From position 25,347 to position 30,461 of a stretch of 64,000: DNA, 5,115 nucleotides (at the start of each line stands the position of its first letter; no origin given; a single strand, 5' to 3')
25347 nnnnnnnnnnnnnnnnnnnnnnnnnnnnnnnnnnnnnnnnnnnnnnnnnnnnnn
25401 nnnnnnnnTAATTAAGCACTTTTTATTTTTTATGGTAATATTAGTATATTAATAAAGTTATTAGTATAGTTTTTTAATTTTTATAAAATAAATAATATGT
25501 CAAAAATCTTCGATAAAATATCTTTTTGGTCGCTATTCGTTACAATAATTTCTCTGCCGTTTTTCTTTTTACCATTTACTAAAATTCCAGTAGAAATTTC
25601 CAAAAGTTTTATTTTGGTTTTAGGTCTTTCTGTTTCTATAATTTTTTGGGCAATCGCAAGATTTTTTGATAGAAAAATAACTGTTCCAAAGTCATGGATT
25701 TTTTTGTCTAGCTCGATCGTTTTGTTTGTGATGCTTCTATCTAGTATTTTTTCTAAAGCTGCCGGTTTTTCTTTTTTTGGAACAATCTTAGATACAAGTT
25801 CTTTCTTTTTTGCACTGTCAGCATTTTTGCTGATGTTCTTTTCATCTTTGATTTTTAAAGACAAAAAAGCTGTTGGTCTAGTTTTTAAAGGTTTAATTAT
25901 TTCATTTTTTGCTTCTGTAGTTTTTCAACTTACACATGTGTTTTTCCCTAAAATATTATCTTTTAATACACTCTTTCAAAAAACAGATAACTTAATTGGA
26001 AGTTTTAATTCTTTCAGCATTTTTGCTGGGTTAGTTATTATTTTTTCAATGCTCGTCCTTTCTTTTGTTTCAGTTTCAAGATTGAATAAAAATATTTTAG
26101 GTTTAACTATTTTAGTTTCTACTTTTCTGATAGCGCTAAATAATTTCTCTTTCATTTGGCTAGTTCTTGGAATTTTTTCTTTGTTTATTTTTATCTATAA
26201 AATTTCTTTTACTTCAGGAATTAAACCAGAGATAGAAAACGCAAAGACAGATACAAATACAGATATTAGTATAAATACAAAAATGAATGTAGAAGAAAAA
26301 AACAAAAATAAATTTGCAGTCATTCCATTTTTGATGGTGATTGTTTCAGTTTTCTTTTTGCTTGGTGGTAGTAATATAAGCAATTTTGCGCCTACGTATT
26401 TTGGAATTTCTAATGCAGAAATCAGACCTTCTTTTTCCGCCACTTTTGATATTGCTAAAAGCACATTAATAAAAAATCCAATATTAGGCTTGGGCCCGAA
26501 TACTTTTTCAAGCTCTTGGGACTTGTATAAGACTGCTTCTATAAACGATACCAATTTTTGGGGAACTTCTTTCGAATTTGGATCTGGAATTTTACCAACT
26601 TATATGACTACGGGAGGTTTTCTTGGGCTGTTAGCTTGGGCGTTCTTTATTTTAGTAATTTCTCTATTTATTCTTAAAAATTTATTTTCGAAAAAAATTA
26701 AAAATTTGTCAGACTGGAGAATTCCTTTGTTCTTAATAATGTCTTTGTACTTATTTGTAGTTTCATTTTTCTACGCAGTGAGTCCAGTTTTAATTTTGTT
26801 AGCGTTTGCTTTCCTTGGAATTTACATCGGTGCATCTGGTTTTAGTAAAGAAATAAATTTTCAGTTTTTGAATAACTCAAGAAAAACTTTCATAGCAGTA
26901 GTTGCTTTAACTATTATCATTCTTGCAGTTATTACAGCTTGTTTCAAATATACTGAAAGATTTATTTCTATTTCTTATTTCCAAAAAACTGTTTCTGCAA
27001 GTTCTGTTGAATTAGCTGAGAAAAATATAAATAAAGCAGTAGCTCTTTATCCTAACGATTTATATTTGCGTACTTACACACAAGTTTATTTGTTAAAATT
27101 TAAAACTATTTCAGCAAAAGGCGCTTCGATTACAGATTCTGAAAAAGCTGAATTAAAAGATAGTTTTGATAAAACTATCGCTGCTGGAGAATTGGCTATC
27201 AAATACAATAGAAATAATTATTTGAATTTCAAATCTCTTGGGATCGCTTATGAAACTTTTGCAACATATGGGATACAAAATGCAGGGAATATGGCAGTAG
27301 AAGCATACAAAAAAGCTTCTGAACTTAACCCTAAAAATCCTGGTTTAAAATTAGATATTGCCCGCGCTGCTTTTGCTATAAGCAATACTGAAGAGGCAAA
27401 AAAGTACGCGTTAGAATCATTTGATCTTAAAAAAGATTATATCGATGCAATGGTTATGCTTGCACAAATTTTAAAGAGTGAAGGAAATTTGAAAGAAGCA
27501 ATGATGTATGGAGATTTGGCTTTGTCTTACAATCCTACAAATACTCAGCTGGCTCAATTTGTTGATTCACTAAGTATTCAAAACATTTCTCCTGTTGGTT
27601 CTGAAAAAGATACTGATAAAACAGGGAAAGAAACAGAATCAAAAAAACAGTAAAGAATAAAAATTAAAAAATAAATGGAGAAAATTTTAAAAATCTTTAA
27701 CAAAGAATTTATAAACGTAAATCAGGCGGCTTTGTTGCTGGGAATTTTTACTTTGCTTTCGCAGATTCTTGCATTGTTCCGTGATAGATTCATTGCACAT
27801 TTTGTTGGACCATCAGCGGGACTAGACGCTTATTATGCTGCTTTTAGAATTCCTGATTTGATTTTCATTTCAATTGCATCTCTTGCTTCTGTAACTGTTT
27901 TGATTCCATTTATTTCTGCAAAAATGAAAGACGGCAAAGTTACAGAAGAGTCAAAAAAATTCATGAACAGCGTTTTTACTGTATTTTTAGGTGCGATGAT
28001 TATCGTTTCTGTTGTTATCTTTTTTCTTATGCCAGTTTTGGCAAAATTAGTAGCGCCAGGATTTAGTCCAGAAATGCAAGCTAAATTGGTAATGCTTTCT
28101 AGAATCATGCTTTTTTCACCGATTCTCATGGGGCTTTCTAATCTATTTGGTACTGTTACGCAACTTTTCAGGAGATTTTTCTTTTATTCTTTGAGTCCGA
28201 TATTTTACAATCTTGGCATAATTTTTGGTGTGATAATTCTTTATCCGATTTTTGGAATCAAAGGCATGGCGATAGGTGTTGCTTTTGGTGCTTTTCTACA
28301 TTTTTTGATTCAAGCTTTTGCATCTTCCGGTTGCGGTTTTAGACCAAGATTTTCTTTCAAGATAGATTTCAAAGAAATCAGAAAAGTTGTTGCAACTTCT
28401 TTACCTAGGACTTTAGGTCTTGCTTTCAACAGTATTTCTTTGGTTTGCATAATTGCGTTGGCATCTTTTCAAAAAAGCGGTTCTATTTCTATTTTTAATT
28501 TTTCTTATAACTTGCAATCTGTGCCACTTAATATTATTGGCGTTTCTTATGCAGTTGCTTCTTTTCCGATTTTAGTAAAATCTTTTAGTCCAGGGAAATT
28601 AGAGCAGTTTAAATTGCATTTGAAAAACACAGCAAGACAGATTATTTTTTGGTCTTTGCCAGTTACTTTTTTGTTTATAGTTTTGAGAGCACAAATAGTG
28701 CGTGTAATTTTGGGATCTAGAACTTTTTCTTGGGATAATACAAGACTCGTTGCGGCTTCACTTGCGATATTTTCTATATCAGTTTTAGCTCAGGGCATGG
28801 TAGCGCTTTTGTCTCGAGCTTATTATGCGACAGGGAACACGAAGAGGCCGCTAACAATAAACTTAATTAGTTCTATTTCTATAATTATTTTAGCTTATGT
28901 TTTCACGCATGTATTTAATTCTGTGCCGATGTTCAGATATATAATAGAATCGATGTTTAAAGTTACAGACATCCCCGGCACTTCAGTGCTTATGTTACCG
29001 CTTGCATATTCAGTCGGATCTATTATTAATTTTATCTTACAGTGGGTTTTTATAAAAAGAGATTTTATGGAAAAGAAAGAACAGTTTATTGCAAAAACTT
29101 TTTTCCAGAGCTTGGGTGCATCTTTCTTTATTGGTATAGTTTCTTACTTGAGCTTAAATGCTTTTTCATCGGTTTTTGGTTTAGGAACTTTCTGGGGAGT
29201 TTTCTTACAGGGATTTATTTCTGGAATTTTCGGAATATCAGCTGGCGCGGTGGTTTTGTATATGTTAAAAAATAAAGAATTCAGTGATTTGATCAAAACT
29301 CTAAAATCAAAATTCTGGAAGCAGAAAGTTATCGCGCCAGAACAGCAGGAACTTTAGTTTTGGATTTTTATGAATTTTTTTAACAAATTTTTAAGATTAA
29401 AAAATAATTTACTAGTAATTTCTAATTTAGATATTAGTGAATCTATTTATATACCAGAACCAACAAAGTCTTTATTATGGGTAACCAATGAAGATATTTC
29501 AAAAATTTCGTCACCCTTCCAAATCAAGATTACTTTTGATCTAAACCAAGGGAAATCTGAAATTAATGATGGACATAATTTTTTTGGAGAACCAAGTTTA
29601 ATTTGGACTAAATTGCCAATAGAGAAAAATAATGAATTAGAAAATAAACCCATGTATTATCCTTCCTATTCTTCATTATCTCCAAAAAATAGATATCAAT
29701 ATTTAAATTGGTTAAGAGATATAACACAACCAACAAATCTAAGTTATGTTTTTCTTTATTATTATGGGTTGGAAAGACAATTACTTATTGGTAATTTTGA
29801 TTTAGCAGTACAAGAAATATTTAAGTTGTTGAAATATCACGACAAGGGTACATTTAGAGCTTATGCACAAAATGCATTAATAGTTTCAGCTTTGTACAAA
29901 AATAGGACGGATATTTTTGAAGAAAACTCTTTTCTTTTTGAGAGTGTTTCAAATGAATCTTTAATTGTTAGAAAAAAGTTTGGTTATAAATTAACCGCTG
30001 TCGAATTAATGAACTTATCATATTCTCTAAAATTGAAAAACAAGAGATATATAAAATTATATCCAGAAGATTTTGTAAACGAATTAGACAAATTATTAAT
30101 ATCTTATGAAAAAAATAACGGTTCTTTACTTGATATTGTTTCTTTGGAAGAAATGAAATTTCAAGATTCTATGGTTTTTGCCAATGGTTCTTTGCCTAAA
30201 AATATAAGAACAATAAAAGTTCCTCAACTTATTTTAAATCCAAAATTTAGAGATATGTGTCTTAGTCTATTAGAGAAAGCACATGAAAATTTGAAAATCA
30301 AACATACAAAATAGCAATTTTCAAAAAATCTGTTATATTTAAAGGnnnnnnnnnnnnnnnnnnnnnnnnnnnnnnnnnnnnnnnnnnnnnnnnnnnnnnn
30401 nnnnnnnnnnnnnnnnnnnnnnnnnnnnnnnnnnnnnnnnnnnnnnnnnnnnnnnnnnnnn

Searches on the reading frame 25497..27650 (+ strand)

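Call 8: search_protein_families(library=pfam, proteins=[window:25497-27650:+], max_evalue=0.001)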
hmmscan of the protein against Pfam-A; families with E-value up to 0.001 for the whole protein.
window:25497-27650:+ (718 aa): 3 families
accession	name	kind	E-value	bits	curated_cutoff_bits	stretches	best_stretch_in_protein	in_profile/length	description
PF14559.12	TPR_19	-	7.6e-07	29.8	25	1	600-636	10-46/68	Tetratricopeptide repeat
PF13181.12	TPR_8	-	1.1e-05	25.6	25.7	0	650-682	2-34/34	Tetratricopeptide repeat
PF23914.1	TPR_CcmH_CycH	-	0.00019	21.7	42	1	594-674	63-146/158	Cytochrome c-type biogenesis protein H TPR domain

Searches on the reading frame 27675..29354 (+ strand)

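Call 8: search_protein_families(library=pfam, proteins=[window:27675-29354:+], max_evalue=0.001)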
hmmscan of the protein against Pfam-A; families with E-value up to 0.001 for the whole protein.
window:27675-29354:+ (560 aa): 2 families
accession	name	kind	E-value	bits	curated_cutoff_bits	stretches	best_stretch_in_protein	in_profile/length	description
PF03023.19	MurJ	-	4.4e-64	217.2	27.4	1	40-506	1-445/451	Lipid II flippase MurJ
PF01943.22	Polysacc_synt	-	3.9e-07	30.2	28.2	1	91-303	72-273/274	Polysaccharide biosynthesis protein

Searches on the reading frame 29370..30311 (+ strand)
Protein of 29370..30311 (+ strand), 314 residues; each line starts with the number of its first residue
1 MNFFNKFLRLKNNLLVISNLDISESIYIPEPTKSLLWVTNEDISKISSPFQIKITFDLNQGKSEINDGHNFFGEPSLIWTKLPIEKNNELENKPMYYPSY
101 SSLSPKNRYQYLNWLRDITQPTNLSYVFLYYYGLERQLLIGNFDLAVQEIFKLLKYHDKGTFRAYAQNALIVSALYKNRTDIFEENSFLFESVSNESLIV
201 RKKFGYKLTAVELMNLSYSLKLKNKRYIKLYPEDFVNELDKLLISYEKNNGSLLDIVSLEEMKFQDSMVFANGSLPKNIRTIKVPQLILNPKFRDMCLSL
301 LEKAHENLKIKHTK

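Call 8: search_protein_families(library=pfam, proteins=[window:29370-30311:+], max_evalue=0.001)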
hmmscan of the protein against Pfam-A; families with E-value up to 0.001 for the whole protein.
window:29370-30311:+ (314 aa): 1 family
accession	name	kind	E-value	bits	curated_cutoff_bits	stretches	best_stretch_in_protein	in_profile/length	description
PF13208.11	TerB_N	-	1.5e-16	61.2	25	1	73-208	30-180/207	TerB N-terminal domain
